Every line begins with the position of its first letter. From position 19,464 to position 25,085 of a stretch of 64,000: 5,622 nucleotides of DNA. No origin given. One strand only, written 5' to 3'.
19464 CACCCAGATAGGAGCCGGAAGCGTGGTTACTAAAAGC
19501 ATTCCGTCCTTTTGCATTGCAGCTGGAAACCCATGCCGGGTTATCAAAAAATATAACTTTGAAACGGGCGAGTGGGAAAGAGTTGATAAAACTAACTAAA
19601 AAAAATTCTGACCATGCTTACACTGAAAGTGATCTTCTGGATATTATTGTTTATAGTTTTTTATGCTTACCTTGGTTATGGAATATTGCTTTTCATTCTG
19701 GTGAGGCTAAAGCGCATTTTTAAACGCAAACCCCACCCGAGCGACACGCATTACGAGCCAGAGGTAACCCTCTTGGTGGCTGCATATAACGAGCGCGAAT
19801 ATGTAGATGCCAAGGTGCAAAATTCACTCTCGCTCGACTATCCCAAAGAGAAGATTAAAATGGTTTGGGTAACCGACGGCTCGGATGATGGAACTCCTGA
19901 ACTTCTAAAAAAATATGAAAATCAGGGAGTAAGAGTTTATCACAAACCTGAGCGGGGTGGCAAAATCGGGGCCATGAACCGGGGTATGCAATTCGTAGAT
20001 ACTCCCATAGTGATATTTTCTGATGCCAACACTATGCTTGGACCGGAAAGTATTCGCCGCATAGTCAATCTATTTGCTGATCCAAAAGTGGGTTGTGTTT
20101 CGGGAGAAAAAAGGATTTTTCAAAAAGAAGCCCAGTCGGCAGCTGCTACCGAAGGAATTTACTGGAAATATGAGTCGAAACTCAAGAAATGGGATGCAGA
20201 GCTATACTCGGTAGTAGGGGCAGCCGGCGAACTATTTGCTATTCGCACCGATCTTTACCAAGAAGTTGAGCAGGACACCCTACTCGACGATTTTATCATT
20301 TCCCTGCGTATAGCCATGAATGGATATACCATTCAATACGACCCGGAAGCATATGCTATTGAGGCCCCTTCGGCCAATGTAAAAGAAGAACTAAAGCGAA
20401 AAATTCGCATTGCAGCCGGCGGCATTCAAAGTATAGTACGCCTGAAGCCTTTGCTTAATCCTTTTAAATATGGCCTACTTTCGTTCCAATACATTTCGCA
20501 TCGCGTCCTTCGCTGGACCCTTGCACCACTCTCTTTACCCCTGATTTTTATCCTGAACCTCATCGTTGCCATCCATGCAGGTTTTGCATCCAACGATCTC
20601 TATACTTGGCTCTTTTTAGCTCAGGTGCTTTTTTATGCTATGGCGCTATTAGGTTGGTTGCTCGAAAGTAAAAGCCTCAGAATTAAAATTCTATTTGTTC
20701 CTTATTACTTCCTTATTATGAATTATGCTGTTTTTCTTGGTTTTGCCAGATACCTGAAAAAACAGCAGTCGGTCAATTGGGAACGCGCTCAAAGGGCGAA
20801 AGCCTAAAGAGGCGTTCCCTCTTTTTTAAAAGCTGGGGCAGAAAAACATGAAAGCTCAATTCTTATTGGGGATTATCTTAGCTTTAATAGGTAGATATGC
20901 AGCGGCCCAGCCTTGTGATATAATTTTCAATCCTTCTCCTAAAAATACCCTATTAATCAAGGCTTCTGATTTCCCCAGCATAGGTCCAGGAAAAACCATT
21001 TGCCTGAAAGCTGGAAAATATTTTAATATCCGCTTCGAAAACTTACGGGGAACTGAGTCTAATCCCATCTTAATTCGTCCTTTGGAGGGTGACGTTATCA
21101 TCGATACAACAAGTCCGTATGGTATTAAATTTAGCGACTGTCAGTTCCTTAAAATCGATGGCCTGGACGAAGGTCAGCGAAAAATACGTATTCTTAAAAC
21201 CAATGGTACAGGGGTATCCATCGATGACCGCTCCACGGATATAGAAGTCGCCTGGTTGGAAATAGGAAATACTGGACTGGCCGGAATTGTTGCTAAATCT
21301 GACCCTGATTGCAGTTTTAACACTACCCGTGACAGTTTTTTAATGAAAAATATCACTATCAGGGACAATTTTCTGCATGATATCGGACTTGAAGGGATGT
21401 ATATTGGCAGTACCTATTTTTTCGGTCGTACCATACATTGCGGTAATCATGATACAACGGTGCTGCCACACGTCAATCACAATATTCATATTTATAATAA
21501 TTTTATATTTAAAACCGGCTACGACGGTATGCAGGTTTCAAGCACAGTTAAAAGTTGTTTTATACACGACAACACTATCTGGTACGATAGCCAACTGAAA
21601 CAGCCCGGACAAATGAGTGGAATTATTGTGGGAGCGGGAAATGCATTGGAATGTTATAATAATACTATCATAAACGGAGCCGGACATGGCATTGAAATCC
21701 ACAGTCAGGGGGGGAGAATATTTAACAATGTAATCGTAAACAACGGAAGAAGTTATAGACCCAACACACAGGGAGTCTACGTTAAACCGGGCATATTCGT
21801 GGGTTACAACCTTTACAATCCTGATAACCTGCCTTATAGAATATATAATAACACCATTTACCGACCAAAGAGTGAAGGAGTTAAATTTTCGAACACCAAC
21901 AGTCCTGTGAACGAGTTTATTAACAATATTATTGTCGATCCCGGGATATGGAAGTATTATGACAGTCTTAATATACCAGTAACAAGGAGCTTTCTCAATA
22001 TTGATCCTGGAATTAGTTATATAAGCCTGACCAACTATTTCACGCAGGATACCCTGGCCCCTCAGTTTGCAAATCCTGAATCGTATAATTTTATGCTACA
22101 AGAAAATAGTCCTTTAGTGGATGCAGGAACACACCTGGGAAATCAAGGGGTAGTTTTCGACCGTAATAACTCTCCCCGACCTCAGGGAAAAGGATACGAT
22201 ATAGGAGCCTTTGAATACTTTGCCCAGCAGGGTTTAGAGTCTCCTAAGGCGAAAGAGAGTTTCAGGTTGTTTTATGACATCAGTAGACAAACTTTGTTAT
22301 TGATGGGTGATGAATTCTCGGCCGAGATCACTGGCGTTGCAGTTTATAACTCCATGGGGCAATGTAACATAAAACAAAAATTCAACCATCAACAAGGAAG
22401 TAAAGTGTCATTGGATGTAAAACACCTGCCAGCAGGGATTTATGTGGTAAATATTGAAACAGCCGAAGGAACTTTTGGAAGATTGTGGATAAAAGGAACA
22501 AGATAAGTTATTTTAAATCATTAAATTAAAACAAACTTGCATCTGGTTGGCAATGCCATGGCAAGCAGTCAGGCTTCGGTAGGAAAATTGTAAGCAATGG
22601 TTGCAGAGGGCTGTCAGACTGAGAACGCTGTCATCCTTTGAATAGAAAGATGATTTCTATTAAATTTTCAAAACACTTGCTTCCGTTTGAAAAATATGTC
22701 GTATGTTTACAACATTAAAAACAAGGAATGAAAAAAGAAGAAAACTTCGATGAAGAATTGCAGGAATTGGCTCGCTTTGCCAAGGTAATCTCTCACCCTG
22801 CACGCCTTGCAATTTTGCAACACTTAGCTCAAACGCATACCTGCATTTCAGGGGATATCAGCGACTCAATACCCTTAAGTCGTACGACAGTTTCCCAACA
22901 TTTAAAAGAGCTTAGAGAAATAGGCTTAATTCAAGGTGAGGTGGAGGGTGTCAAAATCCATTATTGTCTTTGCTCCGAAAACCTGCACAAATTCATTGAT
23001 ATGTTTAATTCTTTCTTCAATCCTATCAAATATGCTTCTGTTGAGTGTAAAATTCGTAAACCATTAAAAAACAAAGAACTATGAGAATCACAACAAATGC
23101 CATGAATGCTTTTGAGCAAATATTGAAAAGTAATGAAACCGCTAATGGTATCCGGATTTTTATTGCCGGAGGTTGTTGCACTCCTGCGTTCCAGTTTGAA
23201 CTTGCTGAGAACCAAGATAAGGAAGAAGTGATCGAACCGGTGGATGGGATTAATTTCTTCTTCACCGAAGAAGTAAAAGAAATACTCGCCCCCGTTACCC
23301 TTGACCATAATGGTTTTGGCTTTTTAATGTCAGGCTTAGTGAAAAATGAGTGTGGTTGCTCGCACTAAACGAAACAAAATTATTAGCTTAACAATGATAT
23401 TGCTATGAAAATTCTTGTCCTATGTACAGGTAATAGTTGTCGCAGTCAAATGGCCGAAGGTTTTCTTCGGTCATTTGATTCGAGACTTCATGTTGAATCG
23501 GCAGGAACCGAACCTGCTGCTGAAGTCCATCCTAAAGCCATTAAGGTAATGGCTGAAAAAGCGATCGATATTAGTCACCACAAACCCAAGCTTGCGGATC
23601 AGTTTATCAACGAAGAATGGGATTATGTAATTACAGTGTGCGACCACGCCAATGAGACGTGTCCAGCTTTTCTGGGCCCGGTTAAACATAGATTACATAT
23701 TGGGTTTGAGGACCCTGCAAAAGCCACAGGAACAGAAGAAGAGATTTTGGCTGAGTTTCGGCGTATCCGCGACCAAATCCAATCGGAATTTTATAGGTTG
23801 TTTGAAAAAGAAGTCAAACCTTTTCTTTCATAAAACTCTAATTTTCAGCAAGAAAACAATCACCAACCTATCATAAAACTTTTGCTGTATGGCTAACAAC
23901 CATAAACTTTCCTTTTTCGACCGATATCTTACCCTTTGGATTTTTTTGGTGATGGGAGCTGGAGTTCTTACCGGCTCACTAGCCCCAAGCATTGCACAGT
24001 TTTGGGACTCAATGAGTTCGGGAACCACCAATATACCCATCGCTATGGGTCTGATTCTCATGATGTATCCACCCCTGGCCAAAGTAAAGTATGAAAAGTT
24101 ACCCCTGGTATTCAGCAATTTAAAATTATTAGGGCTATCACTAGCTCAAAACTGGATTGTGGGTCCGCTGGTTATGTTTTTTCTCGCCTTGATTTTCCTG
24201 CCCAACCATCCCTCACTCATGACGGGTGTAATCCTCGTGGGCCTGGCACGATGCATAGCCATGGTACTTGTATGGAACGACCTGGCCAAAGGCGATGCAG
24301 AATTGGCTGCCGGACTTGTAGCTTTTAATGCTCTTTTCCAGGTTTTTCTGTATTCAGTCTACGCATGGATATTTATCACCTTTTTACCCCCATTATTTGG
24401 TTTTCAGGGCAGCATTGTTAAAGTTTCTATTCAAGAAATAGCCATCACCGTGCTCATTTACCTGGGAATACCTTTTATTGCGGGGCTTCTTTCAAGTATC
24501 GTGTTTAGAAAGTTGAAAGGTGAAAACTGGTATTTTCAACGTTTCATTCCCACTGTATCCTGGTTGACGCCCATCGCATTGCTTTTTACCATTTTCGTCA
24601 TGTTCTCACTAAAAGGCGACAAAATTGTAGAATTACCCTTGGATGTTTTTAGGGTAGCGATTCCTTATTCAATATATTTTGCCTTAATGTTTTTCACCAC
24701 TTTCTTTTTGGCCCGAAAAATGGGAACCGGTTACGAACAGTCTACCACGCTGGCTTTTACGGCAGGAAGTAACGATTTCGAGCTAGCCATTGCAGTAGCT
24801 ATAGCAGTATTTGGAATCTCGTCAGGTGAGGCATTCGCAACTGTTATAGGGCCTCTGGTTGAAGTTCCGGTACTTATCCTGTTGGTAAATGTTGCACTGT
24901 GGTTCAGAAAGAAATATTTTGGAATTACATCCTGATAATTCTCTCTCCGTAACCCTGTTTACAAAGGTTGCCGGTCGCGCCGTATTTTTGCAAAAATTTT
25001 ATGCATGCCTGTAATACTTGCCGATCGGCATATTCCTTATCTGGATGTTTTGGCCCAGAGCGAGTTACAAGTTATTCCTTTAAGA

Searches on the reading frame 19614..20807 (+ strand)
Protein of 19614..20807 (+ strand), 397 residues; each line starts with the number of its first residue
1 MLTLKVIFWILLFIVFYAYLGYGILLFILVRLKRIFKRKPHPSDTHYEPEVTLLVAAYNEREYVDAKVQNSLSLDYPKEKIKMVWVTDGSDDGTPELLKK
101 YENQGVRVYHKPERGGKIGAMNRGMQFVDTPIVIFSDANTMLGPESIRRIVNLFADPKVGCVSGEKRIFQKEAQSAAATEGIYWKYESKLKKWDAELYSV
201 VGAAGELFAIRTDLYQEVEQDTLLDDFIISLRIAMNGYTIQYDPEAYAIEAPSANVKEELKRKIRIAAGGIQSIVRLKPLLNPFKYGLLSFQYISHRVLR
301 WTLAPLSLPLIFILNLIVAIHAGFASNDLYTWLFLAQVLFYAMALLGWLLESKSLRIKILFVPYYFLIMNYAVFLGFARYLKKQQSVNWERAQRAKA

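Call 40: search_protein_families(library=pfam, proteins=[window:19614-20807:+], max_evalue=0.001)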
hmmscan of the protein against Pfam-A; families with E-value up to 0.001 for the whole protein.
window:19614-20807:+ (397 aa): 5 families
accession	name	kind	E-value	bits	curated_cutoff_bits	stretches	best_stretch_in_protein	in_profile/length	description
PF13641.12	Glyco_tranf_2_3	-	2.1e-22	80.7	27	1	49-265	1-226/230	Glycosyltransferase like family 2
PF00535.33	Glycos_transf_2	-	3.4e-22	79.6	23.3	1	53-217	2-166/168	Glycosyl transferase family 2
PF13632.12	Glyco_trans_2_3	-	1.4e-15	58.1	27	1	132-343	1-196/198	Glycosyl transferase family group 2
PF13506.12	Glyco_transf_21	-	3.3e-08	33.6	21.7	1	116-265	17-171/174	Glycosyl transferase family 21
PF10111.15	Glyco_tranf_2_2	-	0.0002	21.4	27.3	1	55-153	6-105/276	Glycosyltransferase like family 2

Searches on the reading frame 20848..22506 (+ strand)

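Call 41: search_protein_families(library=pfam, proteins=[window:20848-22506:+], max_evalue=0.00001)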
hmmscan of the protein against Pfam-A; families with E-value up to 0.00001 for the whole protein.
window:20848-22506:+ (552 aa): 2 families
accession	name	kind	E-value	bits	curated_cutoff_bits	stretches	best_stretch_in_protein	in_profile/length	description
PF18962.6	Por_Secre_tail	-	2.4e-07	31.4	27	1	491-542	18-68/75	Secretion system C-terminal sorting domain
PF13229.12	Beta_helix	-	2.7e-07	30.8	25.9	0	205-361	26-157/158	Right handed beta helix region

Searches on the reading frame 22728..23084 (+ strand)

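Call 45: search_protein_families(library=pfam, proteins=[window:22728-23084:+], max_evalue=0.1)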
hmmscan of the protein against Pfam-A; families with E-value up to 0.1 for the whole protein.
window:22728-23084:+ (118 aa): 17 families
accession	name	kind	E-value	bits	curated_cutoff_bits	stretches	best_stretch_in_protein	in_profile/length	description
PF12840.13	HTH_20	-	6.8e-10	39.2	27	1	21-68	1-48/51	Helix-turn-helix domain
PF01022.26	HTH_5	-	2e-09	37.6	22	1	23-69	1-46/47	Bacterial regulatory protein, arsR family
PF13412.12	HTH_24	-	8.5e-05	22.5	21.9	1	27-69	6-48/48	Winged helix-turn-helix DNA-binding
PF08279.18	HTH_11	-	0.00016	21.9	25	1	26-69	2-47/55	HTH domain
PF13545.12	HTH_Crp_2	-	0.00024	21.4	27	1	43-77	27-61/70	Crp-like helix-turn-helix domain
PF09339.16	HTH_IclR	-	0.00039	20.6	22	1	27-69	6-49/52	IclR helix-turn-helix domain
PF25213.1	HVO_A0261_N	-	0.00071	19.8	35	1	20-71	7-57/86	HVO_A0261 N-terminal domain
PF12802.13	MarR_2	-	0.00078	20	27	1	24-69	5-51/61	MarR family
PF01047.28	MarR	-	0.0014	18.9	24.6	1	25-69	4-48/59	MarR family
PF10007.15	DUF2250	-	0.0034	17.9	24.4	1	19-69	3-53/93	Uncharacterized protein conserved in archaea (DUF2250)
PF25212.1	HVO_A0114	-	0.0044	17.2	27.6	1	11-75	10-73/84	HVO_A0114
PF13601.12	HTH_34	-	0.0091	16.6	27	1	26-70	2-46/80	Winged helix DNA-binding domain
PF02082.26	Rrf2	-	0.018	15.7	30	1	29-70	11-55/132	Iron-dependent Transcriptional regulator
PF01638.23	HxlR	-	0.065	13.5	20.8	1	27-83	8-67/91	HxlR-like helix-turn-helix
PF21248.3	SoFic-like_C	-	0.073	13.7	27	0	44-74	36-66/76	Protein adenylyltransferase SoFic-like, C-terminal domain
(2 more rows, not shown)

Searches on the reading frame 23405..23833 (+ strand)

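Call 45: search_protein_families(library=pfam, proteins=[window:23405-23833:+], max_evalue=0.1)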
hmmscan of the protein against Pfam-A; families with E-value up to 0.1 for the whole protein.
window:23405-23833:+ (142 aa): 3 families
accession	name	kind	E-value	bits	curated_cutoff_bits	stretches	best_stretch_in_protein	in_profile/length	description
PF01451.26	LMWPc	-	3.9e-21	76.2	23.2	1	3-131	1-142/144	Low molecular weight phosphotyrosine protein phosphatase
PF07369.16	DUF1488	-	0.0077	16.7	22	1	106-136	43-72/82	Protein of unknown function (DUF1488)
PF04355.18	BamE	-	0.057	13.7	23.2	1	61-106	28-66/71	Outer membrane protein assembly factor BamE domain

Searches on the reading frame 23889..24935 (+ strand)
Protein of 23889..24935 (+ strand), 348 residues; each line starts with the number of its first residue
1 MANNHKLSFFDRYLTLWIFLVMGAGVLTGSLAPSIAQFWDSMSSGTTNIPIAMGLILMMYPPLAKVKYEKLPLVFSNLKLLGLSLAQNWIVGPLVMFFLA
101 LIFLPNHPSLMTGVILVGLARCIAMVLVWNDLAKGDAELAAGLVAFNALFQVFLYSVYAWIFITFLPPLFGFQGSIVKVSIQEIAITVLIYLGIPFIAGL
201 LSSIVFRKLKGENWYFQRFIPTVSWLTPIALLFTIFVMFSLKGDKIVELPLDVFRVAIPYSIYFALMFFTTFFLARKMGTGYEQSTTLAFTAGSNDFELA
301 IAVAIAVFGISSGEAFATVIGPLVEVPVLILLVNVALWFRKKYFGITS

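Call 41: search_protein_families(library=pfam, proteins=[window:23889-24935:+], max_evalue=0.00001)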
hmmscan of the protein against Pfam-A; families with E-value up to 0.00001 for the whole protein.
window:23889-24935:+ (348 aa): 1 family
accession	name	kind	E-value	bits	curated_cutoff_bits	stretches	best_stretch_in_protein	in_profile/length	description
PF01758.21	SBF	-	2.7e-56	190.7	24.3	1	53-248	2-190/191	Sodium Bile acid symporter family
